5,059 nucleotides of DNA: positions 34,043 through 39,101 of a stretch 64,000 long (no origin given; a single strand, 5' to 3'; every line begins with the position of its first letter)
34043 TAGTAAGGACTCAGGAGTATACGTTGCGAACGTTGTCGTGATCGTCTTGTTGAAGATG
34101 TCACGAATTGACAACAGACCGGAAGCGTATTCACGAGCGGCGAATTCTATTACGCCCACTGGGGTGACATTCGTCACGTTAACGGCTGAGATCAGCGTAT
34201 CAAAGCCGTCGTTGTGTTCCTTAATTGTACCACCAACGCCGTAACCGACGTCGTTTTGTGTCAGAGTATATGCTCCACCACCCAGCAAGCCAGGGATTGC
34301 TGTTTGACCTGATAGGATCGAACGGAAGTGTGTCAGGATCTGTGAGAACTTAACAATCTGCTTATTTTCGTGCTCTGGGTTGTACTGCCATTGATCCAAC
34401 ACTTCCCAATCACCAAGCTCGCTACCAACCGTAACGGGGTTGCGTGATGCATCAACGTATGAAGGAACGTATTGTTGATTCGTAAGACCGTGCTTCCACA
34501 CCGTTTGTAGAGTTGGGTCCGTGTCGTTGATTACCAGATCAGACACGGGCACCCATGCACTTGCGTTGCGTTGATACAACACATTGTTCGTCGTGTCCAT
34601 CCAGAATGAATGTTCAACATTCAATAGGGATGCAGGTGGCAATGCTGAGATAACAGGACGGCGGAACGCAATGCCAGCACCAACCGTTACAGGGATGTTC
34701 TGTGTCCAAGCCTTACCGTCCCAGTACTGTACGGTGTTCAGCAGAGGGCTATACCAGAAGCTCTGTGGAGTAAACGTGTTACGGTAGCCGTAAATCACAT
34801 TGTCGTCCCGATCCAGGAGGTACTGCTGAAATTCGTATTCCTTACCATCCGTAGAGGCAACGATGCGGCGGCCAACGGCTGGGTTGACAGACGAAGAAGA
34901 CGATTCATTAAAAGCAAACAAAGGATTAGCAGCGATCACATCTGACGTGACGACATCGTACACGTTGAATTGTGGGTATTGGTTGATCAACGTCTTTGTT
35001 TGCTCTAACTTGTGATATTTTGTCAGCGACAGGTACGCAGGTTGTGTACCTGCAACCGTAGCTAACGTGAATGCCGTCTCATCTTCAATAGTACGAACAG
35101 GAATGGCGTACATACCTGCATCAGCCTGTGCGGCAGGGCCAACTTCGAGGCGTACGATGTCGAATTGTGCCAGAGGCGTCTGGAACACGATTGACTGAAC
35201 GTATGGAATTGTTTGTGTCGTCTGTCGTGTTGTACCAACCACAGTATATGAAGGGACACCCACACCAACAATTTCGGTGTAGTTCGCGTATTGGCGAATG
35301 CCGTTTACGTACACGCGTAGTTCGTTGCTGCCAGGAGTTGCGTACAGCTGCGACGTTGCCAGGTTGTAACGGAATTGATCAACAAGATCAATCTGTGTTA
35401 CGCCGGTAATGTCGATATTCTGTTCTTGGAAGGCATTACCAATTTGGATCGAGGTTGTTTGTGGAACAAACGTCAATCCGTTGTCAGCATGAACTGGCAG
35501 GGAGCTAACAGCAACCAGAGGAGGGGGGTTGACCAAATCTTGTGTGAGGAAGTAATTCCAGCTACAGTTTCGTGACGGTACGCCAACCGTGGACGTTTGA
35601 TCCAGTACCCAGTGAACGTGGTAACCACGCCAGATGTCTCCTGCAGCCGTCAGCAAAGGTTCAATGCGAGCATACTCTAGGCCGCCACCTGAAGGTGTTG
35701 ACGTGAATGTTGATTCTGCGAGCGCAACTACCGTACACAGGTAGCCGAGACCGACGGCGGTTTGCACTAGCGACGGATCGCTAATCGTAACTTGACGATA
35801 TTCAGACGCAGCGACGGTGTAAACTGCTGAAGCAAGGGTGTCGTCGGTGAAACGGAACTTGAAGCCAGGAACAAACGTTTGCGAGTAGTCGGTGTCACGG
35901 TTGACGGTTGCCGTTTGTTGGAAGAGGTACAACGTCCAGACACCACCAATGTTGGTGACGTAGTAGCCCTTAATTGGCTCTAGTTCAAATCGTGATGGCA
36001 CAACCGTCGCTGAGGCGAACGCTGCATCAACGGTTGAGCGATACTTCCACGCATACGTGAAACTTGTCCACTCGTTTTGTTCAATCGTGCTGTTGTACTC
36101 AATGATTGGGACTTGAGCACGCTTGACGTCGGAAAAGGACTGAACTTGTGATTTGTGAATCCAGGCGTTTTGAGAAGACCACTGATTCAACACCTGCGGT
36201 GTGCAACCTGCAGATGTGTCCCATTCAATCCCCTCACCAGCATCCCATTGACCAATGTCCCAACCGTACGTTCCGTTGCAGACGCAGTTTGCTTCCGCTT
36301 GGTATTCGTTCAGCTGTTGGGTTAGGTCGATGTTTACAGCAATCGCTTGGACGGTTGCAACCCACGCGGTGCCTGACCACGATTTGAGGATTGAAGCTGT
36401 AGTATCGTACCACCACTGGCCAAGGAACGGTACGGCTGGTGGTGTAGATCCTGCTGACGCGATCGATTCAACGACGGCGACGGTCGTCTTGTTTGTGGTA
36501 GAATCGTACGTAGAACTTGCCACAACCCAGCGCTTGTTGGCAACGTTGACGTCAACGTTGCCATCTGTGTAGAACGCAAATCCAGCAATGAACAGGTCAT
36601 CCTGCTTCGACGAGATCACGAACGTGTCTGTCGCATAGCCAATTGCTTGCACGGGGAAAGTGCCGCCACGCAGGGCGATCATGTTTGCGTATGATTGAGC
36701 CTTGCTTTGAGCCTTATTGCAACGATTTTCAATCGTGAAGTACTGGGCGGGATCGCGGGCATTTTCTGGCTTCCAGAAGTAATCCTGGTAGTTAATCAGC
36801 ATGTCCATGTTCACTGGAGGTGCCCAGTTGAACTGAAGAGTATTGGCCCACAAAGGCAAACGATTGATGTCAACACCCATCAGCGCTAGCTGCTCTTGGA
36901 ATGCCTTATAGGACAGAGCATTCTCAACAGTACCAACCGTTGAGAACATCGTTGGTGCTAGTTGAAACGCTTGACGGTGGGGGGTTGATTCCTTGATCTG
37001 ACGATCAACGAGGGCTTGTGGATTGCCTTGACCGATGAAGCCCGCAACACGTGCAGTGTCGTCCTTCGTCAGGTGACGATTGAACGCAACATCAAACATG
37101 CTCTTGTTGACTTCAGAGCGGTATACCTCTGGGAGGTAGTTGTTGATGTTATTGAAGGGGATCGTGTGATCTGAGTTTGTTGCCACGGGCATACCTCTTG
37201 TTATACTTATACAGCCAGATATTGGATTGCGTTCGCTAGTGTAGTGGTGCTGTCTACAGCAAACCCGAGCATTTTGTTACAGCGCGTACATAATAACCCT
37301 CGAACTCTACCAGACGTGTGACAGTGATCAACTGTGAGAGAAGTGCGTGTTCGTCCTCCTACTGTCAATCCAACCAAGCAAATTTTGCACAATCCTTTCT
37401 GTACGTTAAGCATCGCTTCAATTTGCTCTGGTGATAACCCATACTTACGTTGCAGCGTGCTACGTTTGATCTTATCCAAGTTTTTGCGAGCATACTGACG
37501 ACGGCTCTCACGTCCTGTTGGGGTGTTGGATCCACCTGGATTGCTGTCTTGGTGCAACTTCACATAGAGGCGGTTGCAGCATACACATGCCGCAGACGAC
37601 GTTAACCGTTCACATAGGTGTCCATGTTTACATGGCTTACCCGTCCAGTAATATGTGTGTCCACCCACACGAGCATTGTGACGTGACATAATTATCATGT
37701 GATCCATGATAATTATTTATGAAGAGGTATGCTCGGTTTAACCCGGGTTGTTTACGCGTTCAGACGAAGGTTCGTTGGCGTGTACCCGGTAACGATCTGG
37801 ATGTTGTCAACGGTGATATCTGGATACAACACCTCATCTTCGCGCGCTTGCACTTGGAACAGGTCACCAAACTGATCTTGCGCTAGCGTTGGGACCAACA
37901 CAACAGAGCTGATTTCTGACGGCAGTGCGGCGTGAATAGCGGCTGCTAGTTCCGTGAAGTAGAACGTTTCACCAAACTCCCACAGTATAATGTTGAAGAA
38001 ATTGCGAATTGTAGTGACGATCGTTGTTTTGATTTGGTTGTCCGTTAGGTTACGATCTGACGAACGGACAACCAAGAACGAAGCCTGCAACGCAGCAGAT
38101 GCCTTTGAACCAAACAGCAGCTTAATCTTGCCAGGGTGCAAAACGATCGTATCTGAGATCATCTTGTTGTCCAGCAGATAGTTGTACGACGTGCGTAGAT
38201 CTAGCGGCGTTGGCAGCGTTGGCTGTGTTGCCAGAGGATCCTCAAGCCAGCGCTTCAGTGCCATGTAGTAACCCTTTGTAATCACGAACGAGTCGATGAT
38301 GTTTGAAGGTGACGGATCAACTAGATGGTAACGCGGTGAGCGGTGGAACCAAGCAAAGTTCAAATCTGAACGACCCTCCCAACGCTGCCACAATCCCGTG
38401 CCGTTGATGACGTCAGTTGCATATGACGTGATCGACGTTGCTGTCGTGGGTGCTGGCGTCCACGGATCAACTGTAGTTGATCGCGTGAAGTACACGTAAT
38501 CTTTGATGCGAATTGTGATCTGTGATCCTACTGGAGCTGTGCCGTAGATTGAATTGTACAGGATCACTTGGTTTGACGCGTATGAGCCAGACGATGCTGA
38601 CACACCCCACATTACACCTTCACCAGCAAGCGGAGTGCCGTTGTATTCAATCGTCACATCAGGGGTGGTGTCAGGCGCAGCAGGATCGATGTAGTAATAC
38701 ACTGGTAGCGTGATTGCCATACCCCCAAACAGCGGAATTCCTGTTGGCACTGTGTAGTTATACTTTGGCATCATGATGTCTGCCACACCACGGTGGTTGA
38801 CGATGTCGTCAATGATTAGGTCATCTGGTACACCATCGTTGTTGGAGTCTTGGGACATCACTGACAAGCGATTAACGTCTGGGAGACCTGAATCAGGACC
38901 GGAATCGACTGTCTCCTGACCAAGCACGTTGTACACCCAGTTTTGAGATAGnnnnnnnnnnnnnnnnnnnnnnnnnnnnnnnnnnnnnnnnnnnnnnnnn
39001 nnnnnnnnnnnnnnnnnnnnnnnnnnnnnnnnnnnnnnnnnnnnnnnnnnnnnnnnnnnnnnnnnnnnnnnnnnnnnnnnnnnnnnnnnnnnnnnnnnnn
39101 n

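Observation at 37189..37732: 11-bp inverted repeat split by an endonuclease covers the RBS and AUG of the 3260-aa baseplate gene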

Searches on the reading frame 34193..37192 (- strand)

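Call 7: search_protein_families(library=pfam, proteins=[window:34193-37192:-], max_evalue=0.01)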
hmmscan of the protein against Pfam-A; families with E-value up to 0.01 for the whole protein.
window:34193-37192:- (1000 aa): 0 families

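Call 8: search_protein_families(library=phrogs, proteins=[window:34193-37192:-], max_evalue=0.001)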
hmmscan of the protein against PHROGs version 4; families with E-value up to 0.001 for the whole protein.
window:34193-37192:- (1000 aa): 1 family
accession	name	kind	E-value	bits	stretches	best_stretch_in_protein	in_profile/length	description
phrog_10938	-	head and packaging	4.2e-17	61.1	1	15-374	20-222/3324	virion structural protein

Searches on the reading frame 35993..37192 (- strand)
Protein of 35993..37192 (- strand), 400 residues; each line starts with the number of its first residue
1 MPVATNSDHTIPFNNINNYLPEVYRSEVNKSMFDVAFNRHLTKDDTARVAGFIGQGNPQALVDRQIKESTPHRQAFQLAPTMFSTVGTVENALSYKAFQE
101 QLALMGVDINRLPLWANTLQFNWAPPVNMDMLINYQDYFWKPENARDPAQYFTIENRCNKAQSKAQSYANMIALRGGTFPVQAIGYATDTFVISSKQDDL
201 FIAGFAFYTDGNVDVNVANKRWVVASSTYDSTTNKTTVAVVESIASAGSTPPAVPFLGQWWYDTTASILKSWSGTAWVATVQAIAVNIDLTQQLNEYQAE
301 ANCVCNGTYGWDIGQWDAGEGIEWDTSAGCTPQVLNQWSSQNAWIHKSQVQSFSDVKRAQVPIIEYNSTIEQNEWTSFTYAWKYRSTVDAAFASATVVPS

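Call 9: search_dna_similar(query=window:35993-37192:-, collection=phages, mode=protein, max_rows=40)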
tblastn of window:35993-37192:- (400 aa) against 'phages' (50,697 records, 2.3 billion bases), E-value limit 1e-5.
Records with a match: 17; places in all: 17; records where one place covers at least 80% of the query: 1.
Best place of each record, by identity: <60% 17.
By first word of the organism name: Pseudomonas 11; Xanthomonas 2; Stenotrophomonas 2; Ralstonia 1; Salicola 1.
By host as written in the record: Pseudomonas aeruginosa PAO1 5; - 3; Pseudomonas aeruginosa 3; Xanthomonas citri 1; Xanthomonas oryzae pv. oryzae 1; Stenotrophomonas maltophilia SRM01 1; Stenotrophomonas maltophilia 1; Ralstonia solanacearum 1; and 1 more.
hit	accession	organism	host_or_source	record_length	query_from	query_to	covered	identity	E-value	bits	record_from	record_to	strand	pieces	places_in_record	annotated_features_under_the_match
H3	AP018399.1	Xanthomonas phage XacN1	Xanthomonas citri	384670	6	399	99%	30.4%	4e-32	200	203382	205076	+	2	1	hypothetical protein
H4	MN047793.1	Xanthomonas phage Xoo-sp13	Xanthomonas oryzae pv. oryzae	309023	6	399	74%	34.2%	4e-32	194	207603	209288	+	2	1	hypothetical protein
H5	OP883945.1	Stenotrophomonas phage CM1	Stenotrophomonas maltophilia SRM01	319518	3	399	55%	37.7%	2e-28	183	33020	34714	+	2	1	record has no annotation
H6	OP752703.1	Stenotrophomonas phage RAS14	Stenotrophomonas maltophilia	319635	3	399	55%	37.7%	2e-28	183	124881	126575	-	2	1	hypothetical protein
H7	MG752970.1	Ralstonia phage RsoM2USA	Ralstonia solanacearum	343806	7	140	34%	27.6%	1e-11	73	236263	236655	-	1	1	hypothetical protein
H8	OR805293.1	Pseudomonas phage Deifobo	Pseudomonas aeruginosa PAO1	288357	18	158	35%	25.2%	5e-8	61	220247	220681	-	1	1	virion structural protein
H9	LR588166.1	Pseudomonas phage vB_PaeM_MIJ3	-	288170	18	158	35%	25.2%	5e-8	61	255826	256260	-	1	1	hypothetical protein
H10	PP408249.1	Pseudomonas phage vB_Pa-PAC2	Pseudomonas aeruginosa PAO1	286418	18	158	35%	25.2%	5e-8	61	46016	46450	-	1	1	chitin-binding type-3 domain-containing protein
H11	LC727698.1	Pseudomonas phage sp. 30-3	Pseudomonas aeruginosa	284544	18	158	35%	25.2%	6e-8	61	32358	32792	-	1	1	hypothetical protein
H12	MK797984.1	Pseudomonas phage vB_PaeM_PA5oct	-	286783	18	158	35%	25.2%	6e-8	61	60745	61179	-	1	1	hypothetical protein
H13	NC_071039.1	Pseudomonas phage vB_PaeM_PA5oct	-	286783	18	158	35%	25.2%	6e-8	61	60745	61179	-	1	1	virion structural protein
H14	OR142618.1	Pseudomonas phage Callisto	Pseudomonas aeruginosa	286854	18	158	35%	25.2%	6e-8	61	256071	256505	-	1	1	hypothetical protein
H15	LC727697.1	Pseudomonas phage sp. 30-2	Pseudomonas aeruginosa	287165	18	158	35%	25.2%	6e-8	61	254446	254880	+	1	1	hypothetical protein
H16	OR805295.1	Pseudomonas phage Paride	Pseudomonas aeruginosa PAO1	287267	18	158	35%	25.2%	6e-8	61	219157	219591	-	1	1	virion structural protein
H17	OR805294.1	Pseudomonas phage Ettore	Pseudomonas aeruginosa PAO1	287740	18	158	35%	25.2%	6e-8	61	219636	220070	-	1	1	virion structural protein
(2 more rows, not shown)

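Call 11: get_annotated_region(hit=H3, flank=1500)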
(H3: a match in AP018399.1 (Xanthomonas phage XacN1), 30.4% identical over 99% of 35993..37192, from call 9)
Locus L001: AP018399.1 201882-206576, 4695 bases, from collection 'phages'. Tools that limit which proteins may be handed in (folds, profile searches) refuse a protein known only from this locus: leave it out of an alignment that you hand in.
description: Xanthomonas phage XacN1 DNA, complete genome.
organism: Xanthomonas phage XacN1 (NCBI taxid 2042251)
taxonomy: Viruses; Duplodnaviria; Heunggongvirae; Uroviricota; Caudoviricetes
host: Xanthomonas citri; source: -; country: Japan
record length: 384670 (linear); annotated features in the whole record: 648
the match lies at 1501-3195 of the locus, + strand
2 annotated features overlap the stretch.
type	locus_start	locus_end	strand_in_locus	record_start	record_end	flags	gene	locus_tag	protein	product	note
CDS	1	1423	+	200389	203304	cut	-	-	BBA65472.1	baseplate wedge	ORF324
CDS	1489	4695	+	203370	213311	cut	-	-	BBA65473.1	hypothetical protein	ORF325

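Call 12: get_annotated_region(hit=H4, flank=1500)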
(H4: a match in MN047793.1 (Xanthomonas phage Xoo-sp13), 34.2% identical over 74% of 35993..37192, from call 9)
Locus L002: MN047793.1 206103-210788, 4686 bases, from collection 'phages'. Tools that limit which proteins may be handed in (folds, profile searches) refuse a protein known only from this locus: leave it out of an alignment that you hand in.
description: Xanthomonas phage Xoo-sp13, complete genome.
organism: Xanthomonas phage Xoo-sp13 (NCBI taxid 2591401)
taxonomy: Viruses; Duplodnaviria; Heunggongvirae; Uroviricota; Caudoviricetes
host: Xanthomonas oryzae pv. oryzae; source: soil; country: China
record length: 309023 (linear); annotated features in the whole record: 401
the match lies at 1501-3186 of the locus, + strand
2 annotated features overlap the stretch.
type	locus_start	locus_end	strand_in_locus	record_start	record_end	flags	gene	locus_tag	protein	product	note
CDS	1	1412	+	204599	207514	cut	-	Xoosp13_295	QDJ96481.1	baseplate wedge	-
CDS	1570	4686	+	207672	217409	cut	-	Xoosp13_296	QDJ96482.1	hypothetical protein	-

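Call 13: get_annotated_region(hit=H6, flank=1500)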
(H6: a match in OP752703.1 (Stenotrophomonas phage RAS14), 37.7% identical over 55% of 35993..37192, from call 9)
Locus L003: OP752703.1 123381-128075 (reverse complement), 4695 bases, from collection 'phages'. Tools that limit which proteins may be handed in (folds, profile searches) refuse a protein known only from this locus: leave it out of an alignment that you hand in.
description: Stenotrophomonas phage RAS14, complete genome.
organism: Stenotrophomonas phage RAS14 (NCBI taxid 2996120)
taxonomy: Viruses; Duplodnaviria; Heunggongvirae; Uroviricota; Caudoviricetes
host: Stenotrophomonas maltophilia; source: sewage; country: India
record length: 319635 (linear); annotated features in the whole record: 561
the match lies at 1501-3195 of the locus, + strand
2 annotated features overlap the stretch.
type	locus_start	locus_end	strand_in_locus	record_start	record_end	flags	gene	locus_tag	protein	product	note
CDS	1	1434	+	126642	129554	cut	-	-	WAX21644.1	hypothetical protein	-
CDS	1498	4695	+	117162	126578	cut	-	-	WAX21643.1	hypothetical protein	-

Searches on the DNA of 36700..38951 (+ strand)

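Call 5: search_dna_similar(query=window:36700-38300:+, collection=phages, mode=near, max_rows=40)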
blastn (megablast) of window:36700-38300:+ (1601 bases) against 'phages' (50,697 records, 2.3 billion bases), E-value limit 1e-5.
No match.

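Call 6: search_dna_similar(query=window:36700-38300:+, collection=phages, mode=distant, max_rows=40)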
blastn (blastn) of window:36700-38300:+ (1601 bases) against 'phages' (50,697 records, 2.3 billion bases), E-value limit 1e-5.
Records with a match: 2; places in all: 2; records where one place covers at least 80% of the query: 0.
Best place of each record, by identity: 60-80% 2.
By first word of the organism name: Stenotrophomonas 2.
By host as written in the record: Stenotrophomonas maltophilia SRM01 1; Stenotrophomonas maltophilia 1.
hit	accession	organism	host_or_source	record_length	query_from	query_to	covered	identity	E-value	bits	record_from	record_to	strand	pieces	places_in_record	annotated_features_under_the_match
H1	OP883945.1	Stenotrophomonas phage CM1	Stenotrophomonas maltophilia SRM01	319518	1243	1374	8%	71.3%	6e-6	60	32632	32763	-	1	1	record has no annotation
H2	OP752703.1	Stenotrophomonas phage RAS14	Stenotrophomonas maltophilia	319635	1243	1374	8%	71.3%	6e-6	60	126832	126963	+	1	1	hypothetical protein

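Call 68: build_rna_model(alignment_id=A7, structure=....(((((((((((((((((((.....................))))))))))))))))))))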
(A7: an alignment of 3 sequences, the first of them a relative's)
Model R1 built from alignment A7 (3 sequences, 63 columns); structure: as given.
model positions 62; base pairs 19; branch points 0; effective number of sequences 3; information 0.797 bits per position. Calibrated on 0.2 Mb of random sequence (short: E-values are rough).
structure used (alignment columns):
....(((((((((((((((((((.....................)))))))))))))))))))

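Call 69: search_with_rna_model(model_id=R1, sources=[window, L004, L008, L009, L010, L011, L012, L014, L015, L016, L017, L018, L019, L021, L022, L023, L024, L030, L033, L034, L036, L037, L038, L040, L041, L043, L044, L047, L049, L050, L051, L054, L056, L057, L060, L071, L073, L075, L076, L001, L002, L003, L013, L005, L006, L059, L061, L062, L063], max_evalue=1, make_alignment=true)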
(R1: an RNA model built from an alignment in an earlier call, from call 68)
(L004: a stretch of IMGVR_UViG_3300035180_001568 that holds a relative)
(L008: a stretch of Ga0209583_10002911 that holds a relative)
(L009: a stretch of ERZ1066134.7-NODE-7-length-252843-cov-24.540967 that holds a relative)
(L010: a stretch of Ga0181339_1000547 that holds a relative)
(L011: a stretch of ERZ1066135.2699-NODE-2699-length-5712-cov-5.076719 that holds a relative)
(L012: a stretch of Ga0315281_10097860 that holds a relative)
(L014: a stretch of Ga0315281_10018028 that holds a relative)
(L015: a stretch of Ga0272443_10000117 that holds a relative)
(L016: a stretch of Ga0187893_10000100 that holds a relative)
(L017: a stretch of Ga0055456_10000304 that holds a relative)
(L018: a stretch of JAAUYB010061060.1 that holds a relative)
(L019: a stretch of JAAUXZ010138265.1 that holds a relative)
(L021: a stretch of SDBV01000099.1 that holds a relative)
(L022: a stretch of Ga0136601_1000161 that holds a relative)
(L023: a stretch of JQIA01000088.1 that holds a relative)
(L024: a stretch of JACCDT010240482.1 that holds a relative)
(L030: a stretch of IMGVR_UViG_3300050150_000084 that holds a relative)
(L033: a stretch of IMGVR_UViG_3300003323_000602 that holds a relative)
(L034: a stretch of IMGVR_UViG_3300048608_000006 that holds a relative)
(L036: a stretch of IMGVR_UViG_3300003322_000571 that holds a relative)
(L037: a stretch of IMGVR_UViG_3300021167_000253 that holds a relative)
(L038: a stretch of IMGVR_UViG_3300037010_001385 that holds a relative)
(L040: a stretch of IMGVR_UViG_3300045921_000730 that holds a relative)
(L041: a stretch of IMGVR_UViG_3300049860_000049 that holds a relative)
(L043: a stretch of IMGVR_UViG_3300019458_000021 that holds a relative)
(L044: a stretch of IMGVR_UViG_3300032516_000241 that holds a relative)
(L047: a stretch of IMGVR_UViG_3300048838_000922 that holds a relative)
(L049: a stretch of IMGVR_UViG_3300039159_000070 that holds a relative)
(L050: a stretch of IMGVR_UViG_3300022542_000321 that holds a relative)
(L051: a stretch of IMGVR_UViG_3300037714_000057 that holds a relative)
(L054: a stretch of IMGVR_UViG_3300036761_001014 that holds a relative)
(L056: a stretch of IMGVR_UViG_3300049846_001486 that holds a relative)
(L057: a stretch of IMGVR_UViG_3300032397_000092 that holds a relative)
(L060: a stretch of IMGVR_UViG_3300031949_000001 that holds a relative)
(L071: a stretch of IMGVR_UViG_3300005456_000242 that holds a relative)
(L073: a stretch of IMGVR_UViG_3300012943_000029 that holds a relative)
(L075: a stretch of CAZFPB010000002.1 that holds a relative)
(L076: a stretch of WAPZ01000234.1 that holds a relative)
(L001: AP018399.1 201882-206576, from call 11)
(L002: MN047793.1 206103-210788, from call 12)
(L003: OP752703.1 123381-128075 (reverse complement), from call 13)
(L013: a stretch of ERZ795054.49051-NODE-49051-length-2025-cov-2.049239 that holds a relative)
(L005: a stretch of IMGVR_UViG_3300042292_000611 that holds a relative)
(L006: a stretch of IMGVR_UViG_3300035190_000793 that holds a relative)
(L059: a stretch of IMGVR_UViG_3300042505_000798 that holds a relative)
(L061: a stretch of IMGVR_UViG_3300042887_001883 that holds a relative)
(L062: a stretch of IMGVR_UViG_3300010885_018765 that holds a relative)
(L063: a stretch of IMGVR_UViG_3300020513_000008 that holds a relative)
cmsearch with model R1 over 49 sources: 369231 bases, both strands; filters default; matches with E-value up to 1: 15.
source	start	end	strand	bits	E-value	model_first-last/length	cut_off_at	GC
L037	5743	5804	+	79.3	4e-16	1-62/62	no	0.39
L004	4220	4279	+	67.8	2.7e-13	1-62/62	no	0.43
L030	4288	4350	+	62.2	6e-12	1-62/62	no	0.4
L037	5747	5808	-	42.3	4.6e-07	1-62/62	no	0.42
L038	4465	4521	+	32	0.00016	1-62/62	no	0.3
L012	3133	3192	+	25.6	0.0059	1-62/62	no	0.3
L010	4130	4188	+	25.2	0.0073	1-62/62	no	0.41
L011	4126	4184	+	24.9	0.0086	1-62/62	no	0.37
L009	4244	4304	+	22.6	0.031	1-62/62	no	0.52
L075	4130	4186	+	22.5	0.033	1-62/62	no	0.37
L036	4388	4445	+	20.5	0.1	1-62/62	no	0.41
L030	4298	4344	-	17.9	0.44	11-56/62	no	0.34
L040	4167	4226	+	17.4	0.59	1-62/62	no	0.27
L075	4132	4192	-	17.3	0.64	1-62/62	no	0.38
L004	4224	4283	-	17.2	0.66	1-62/62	no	0.47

Alignment A8: 15 matches aligned to the model, 89 columns, each read 5' to 3' on its own strand. Consensus structure (alignment columns), stored with it:
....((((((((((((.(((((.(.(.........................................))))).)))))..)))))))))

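Call 70: search_with_rna_model(model_id=R1, sources=[L004, L009, L010, L011, L012, L030, L036, L037, L038, L075], max_evalue=0.005, make_alignment=true, show_alignments=0)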
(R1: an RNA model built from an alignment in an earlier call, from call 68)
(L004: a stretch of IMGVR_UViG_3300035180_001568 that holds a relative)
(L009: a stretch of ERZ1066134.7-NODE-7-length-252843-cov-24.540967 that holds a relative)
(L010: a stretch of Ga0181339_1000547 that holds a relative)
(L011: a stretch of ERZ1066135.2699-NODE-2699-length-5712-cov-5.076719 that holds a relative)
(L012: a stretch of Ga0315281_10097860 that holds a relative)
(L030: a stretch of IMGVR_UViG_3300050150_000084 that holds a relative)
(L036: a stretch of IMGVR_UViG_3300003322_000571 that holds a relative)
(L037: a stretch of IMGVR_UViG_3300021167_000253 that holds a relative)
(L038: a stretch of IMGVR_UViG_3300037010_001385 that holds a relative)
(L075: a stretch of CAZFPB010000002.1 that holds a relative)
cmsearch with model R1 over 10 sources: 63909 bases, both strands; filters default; matches with E-value up to 0.005: 8.
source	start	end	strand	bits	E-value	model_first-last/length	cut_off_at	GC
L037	5743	5804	+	79.3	7e-17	1-62/62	no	0.39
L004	4220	4279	+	67.8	4.6e-14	1-62/62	no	0.43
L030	4288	4350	+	62.2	1e-12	1-62/62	no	0.4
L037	5747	5808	-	42.3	7.9e-08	1-62/62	no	0.42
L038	4465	4521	+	32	2.8e-05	1-62/62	no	0.3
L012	3133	3192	+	25.6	0.001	1-62/62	no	0.3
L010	4130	4188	+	25.2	0.0013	1-62/62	no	0.41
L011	4126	4184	+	24.9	0.0015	1-62/62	no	0.37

Alignment A9: 8 matches aligned to the model, 84 columns, each read 5' to 3' on its own strand. Consensus structure (alignment columns), stored with it:
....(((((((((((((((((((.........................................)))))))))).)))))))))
